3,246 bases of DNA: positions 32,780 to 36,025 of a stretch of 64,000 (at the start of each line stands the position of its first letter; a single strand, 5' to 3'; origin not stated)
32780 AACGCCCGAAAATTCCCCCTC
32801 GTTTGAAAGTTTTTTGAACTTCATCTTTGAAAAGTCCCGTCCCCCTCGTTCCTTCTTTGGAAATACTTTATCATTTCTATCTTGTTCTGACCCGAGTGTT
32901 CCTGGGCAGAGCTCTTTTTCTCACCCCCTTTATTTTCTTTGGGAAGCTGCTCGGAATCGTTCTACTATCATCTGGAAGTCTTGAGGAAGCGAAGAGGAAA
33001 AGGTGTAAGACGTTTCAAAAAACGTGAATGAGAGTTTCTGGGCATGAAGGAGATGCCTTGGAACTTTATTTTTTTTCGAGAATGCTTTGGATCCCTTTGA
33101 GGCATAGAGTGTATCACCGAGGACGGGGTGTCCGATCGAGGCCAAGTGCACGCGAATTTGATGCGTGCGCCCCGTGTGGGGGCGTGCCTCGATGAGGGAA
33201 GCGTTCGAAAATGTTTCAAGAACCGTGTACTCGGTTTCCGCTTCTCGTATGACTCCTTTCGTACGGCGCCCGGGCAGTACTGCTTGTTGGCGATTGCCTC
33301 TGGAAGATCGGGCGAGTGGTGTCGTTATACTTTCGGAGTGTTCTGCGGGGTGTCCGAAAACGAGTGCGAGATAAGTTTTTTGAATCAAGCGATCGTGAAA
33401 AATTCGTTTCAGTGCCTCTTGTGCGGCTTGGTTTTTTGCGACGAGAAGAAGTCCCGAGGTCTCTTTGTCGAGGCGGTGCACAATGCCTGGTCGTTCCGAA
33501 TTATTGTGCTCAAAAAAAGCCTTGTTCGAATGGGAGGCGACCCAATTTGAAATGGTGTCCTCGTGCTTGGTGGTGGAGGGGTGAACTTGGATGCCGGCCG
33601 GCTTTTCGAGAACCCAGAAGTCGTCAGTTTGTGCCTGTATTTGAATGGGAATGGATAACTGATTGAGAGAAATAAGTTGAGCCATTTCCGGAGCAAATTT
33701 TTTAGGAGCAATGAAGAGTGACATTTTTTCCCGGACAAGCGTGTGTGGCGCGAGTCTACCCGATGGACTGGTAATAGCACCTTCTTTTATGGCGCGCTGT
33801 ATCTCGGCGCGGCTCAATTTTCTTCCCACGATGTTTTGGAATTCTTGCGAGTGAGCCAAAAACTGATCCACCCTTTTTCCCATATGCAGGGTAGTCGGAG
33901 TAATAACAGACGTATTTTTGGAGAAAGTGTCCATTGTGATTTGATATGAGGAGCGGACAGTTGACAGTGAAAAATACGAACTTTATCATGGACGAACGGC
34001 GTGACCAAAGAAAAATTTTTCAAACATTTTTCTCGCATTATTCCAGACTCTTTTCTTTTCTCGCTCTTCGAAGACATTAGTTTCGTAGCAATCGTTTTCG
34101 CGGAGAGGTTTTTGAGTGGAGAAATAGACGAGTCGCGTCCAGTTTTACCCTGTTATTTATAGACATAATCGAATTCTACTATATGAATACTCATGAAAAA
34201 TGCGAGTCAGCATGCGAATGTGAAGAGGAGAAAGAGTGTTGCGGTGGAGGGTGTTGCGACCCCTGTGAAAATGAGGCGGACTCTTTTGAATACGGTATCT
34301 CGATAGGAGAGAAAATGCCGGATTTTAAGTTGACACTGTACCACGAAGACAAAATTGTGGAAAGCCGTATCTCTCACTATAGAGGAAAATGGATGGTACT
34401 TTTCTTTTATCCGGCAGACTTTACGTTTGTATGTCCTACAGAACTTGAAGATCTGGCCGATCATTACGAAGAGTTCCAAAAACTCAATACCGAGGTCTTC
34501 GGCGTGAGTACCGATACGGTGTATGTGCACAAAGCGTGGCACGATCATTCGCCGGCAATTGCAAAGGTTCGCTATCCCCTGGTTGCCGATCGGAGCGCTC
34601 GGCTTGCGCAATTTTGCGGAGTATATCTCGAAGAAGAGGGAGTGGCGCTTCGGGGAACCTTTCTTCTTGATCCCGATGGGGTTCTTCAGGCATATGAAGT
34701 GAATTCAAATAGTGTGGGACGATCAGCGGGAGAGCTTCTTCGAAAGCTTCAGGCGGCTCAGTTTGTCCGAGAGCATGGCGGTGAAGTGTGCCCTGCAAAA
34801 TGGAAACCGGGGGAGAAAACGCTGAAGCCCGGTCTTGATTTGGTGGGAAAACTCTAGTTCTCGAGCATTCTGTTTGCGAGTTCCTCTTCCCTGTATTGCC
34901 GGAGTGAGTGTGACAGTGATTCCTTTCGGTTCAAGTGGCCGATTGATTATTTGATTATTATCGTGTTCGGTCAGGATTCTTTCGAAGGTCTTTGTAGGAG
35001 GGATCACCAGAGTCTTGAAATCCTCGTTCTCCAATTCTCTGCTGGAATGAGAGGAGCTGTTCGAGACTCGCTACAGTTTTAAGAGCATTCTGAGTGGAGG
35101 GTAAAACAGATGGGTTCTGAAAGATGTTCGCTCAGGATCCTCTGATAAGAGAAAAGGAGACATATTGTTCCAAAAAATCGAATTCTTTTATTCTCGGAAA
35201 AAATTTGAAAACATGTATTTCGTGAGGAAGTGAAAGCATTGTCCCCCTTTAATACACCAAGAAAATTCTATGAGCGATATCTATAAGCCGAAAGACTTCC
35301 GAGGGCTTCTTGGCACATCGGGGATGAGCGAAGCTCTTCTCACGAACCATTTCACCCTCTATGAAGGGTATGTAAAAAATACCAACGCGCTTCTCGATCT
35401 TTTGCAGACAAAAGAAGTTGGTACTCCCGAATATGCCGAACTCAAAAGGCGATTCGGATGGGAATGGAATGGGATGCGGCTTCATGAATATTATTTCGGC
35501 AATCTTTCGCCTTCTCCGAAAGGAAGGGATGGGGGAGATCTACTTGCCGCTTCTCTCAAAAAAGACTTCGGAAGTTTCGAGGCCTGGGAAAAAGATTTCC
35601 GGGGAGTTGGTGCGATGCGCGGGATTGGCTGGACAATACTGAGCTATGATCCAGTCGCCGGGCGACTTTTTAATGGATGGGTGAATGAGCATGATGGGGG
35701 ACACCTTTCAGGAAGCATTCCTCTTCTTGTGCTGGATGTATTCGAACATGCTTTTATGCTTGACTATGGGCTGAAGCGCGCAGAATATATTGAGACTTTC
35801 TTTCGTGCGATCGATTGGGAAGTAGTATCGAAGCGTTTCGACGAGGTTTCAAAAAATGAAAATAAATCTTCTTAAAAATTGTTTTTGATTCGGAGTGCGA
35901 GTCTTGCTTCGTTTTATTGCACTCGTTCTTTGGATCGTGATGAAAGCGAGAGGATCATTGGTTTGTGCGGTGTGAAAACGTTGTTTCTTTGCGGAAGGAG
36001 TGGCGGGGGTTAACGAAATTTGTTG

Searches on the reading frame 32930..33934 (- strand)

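Call 25: search_protein_families(library=pfam, proteins=[window:32930-33934:-], max_evalue=0.00001)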
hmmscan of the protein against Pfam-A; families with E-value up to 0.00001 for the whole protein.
window:32930-33934:- (334 aa): 1 family
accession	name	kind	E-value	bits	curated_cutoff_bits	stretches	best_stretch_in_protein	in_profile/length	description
PF00849.27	PseudoU_synth_2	-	1.4e-34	120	26.8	1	105-266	1-152/152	RNA pseudouridylate synthase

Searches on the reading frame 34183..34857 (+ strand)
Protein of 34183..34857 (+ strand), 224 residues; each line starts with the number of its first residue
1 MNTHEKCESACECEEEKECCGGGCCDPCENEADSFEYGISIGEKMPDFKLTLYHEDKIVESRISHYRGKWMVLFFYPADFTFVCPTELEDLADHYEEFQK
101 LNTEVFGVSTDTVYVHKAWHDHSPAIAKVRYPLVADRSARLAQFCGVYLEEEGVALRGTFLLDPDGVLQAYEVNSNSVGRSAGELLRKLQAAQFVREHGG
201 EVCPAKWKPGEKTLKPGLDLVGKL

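Call 17: search_protein_families(library=pfam, proteins=[window:34183-34857:+], max_evalue=0.001)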
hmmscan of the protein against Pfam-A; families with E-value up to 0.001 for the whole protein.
window:34183-34857:+ (224 aa): 3 families
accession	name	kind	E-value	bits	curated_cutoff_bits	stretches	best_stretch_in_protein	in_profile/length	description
PF00578.27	AhpC-TSA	-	9e-38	129.5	26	1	41-170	1-123/124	AhpC/TSA family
PF08534.16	Redoxin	-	1.8e-16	60.7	26.6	1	42-178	3-138/148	Redoxin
PF10417.14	1-cysPrx_C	-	7e-09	36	21.1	1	191-216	1-29/41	C-terminal domain of 1-Cys peroxiredoxin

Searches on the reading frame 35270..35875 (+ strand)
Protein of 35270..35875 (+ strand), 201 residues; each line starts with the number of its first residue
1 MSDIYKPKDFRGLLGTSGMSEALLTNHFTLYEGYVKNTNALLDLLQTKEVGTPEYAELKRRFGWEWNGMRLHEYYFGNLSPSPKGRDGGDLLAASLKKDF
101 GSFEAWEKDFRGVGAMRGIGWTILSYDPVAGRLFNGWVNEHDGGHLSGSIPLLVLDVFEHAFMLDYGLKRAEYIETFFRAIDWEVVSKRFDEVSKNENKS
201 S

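Call 17: search_protein_families(library=pfam, proteins=[window:35270-35875:+], max_evalue=0.001)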
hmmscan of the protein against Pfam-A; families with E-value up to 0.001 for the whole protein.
window:35270-35875:+ (201 aa): 1 family
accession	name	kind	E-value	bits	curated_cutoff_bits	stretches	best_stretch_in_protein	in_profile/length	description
PF02777.23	Sod_Fe_C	-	6e-25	87.7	20.9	1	92-189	5-102/102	Iron/manganese superoxide dismutases, C-terminal domain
